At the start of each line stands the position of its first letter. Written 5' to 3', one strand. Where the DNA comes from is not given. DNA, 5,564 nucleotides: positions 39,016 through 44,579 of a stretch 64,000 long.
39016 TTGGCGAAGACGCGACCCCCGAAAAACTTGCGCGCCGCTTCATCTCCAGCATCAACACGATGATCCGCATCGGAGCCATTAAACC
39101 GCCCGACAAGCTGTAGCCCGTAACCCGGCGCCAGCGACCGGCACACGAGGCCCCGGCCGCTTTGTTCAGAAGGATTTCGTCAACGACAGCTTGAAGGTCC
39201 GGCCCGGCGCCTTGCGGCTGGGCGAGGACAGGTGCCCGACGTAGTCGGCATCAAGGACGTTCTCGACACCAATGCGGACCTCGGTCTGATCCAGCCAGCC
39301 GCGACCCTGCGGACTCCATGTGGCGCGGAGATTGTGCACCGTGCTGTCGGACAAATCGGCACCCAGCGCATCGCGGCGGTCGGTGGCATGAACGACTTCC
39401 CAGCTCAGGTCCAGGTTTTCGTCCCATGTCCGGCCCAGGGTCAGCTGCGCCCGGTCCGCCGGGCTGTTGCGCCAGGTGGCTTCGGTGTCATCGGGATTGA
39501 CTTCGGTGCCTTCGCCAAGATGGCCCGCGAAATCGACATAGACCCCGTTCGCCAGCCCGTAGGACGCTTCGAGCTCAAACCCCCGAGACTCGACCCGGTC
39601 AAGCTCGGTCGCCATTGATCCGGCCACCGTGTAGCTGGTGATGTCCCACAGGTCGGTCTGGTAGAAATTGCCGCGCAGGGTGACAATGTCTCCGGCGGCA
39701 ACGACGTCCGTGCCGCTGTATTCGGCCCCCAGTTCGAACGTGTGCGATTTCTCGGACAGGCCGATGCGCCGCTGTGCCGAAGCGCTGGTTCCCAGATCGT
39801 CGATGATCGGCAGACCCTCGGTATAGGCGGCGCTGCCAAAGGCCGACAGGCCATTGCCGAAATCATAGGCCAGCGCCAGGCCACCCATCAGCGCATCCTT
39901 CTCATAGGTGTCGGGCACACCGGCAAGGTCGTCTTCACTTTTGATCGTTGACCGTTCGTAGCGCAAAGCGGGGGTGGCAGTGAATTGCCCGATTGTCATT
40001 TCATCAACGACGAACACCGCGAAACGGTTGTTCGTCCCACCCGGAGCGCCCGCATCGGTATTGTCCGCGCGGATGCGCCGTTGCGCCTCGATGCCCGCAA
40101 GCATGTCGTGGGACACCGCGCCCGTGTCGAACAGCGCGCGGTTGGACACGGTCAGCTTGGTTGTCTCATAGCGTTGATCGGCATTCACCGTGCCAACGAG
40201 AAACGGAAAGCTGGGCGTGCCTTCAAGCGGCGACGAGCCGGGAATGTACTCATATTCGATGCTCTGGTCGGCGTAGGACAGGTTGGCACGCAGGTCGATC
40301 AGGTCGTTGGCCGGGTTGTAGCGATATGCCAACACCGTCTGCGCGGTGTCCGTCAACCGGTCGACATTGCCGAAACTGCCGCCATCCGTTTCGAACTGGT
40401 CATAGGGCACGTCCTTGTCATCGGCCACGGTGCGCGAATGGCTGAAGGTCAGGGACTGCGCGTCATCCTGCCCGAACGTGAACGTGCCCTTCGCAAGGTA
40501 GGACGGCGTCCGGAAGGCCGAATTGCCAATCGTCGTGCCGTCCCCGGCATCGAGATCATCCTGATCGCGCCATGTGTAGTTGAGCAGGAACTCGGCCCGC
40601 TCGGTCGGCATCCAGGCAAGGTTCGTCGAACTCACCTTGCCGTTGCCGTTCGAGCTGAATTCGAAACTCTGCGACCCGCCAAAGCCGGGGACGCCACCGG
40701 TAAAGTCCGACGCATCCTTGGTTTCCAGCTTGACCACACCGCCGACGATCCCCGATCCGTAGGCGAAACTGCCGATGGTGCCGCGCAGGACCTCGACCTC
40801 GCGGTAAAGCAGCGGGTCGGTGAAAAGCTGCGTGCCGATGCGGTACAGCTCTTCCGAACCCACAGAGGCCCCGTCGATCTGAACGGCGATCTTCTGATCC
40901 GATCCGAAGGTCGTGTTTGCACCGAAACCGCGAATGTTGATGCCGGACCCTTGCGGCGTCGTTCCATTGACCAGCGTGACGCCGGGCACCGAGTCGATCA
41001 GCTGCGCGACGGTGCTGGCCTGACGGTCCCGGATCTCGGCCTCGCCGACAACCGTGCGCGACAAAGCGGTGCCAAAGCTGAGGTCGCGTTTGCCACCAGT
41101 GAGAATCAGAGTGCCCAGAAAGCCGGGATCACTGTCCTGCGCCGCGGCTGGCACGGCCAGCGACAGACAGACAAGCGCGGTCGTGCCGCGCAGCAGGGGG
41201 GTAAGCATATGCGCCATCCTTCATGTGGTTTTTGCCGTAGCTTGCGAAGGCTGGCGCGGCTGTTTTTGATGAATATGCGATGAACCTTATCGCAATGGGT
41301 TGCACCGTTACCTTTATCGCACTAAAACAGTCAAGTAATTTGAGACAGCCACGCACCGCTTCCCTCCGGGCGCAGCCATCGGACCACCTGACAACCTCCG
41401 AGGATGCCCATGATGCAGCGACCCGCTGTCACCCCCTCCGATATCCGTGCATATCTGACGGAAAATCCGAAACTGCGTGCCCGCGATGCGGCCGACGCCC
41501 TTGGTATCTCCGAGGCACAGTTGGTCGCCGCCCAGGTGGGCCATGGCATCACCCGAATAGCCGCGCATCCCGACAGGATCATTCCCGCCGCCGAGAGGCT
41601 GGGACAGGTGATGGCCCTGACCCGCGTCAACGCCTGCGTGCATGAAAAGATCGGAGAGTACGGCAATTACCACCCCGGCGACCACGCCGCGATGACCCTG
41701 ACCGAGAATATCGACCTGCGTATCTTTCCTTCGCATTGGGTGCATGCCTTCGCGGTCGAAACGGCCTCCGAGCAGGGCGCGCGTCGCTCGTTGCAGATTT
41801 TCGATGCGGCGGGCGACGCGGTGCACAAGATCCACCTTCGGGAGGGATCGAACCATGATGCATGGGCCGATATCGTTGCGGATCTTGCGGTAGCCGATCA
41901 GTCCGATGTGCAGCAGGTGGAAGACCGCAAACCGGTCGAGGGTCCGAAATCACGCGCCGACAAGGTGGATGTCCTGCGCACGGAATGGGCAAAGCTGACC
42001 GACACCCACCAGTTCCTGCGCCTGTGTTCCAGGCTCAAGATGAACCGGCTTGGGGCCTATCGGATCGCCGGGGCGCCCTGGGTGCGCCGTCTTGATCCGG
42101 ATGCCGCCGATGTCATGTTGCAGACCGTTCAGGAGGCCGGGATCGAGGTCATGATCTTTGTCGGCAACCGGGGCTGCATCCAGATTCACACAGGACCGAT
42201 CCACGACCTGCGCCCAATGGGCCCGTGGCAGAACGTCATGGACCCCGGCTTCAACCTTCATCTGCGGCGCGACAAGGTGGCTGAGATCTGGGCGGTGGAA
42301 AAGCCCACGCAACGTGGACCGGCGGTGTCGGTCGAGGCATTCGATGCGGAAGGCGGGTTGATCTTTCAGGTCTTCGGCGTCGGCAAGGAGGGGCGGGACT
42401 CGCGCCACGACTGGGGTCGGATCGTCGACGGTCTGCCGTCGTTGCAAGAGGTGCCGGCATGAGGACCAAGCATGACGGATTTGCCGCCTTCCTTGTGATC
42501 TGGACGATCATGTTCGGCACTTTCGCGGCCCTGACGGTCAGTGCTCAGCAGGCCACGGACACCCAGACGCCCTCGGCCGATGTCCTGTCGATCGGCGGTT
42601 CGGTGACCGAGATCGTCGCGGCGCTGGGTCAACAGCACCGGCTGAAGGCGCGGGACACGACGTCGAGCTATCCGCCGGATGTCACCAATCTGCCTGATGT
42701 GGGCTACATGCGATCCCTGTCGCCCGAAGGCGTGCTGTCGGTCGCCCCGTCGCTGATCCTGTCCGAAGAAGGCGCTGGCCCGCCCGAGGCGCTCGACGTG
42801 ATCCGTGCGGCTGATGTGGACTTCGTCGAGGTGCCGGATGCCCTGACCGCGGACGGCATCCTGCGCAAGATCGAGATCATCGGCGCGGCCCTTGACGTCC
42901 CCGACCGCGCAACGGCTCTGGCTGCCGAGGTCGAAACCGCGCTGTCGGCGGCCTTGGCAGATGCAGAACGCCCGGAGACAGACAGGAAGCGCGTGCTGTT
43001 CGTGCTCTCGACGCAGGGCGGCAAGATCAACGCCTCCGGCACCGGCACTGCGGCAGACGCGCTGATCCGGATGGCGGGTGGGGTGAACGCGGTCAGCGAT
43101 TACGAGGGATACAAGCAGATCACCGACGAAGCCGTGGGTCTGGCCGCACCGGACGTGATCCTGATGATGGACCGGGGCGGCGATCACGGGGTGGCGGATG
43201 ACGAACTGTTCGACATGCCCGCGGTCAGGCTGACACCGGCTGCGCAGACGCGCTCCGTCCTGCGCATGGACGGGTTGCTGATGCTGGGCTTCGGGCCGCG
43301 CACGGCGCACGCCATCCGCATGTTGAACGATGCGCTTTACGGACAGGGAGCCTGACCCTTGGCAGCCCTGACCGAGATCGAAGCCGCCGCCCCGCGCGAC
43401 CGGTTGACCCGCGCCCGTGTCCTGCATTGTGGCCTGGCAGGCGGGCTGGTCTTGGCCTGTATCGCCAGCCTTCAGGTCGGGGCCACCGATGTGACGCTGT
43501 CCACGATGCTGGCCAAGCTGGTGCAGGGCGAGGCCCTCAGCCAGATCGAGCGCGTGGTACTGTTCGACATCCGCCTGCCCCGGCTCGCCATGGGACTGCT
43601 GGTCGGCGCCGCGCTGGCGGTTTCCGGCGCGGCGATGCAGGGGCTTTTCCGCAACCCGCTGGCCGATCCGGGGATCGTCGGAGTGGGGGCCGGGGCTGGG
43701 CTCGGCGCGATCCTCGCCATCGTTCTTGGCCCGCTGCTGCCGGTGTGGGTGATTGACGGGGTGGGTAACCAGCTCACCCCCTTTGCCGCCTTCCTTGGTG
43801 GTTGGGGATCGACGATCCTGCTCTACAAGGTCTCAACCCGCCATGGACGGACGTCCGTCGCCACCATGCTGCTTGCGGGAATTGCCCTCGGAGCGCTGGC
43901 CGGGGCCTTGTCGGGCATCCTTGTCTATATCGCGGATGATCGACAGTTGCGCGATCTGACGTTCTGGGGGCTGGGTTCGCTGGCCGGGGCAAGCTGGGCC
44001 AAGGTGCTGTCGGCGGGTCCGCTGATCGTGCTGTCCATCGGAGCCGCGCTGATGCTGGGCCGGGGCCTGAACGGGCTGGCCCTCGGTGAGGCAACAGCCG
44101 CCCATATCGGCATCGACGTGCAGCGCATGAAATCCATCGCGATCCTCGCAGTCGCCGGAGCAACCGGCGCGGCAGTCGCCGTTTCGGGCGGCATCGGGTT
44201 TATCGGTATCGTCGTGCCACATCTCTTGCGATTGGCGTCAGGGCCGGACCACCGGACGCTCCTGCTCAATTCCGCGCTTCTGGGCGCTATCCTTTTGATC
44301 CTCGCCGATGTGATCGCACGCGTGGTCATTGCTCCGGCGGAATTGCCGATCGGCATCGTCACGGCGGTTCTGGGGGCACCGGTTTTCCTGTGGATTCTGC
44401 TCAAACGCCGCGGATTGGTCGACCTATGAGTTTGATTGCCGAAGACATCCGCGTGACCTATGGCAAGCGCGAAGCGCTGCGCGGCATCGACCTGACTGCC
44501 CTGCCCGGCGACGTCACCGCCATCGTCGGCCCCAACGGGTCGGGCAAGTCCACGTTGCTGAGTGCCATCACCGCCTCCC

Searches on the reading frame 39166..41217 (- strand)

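Call 31: search_protein_families(library=pfam, proteins=[window:39166-41217:-], max_evalue=0.001)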
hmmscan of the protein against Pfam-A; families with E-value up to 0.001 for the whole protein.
window:39166-41217:- (683 aa): 2 families
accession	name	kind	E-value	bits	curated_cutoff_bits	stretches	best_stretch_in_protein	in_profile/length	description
PF00593.30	TonB_dep_Rec_b-barrel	-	9.6e-28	98.6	27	1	236-654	20-436/436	TonB dependent receptor-like, beta-barrel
PF07715.20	Plug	-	4.2e-18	66.3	23.9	1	50-161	5-107/107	TonB-dependent Receptor Plug Domain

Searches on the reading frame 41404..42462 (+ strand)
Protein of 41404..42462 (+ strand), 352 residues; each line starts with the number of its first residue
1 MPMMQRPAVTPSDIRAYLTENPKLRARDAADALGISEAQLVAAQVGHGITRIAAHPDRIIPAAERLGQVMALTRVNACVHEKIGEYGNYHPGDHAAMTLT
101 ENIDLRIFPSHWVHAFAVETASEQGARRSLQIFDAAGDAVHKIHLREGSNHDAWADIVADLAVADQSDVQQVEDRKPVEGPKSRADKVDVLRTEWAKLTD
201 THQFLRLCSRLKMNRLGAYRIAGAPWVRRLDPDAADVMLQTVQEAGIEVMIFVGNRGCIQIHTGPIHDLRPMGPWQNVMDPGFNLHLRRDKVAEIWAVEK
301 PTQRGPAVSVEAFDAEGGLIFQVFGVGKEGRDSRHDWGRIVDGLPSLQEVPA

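Call 31: search_protein_families(library=pfam, proteins=[window:41404-42462:+], max_evalue=0.001)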
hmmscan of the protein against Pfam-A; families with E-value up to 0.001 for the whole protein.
window:41404-42462:+ (352 aa): 2 families
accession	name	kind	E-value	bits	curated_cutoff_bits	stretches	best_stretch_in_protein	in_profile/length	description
PF05171.18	HemS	-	3e-86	286.3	24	2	34-161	1-128/128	Haemin-degrading HemS.ChuX domain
PF06228.19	ChuX_HutX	-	6.9e-60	201.2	25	2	30-154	1-131/134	Haem utilisation ChuX/HutX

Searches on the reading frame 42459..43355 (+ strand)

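Call 31: search_protein_families(library=pfam, proteins=[window:42459-43355:+], max_evalue=0.001)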
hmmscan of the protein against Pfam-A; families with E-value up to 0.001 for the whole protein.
window:42459-43355:+ (298 aa): 1 family
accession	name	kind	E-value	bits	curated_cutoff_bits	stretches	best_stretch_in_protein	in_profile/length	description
PF01497.23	Peripla_BP_2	-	4.9e-30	105.1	27.5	1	44-271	3-232/235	Periplasmic binding protein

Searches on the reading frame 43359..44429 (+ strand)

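Call 31: search_protein_families(library=pfam, proteins=[window:43359-44429:+], max_evalue=0.001)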
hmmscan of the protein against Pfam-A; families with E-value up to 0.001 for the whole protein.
window:43359-44429:+ (356 aa): 1 family
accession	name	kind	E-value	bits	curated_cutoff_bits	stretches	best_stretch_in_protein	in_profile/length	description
PF01032.23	FecCD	-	9e-92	307.9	26.5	1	30-349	2-311/311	FecCD transport family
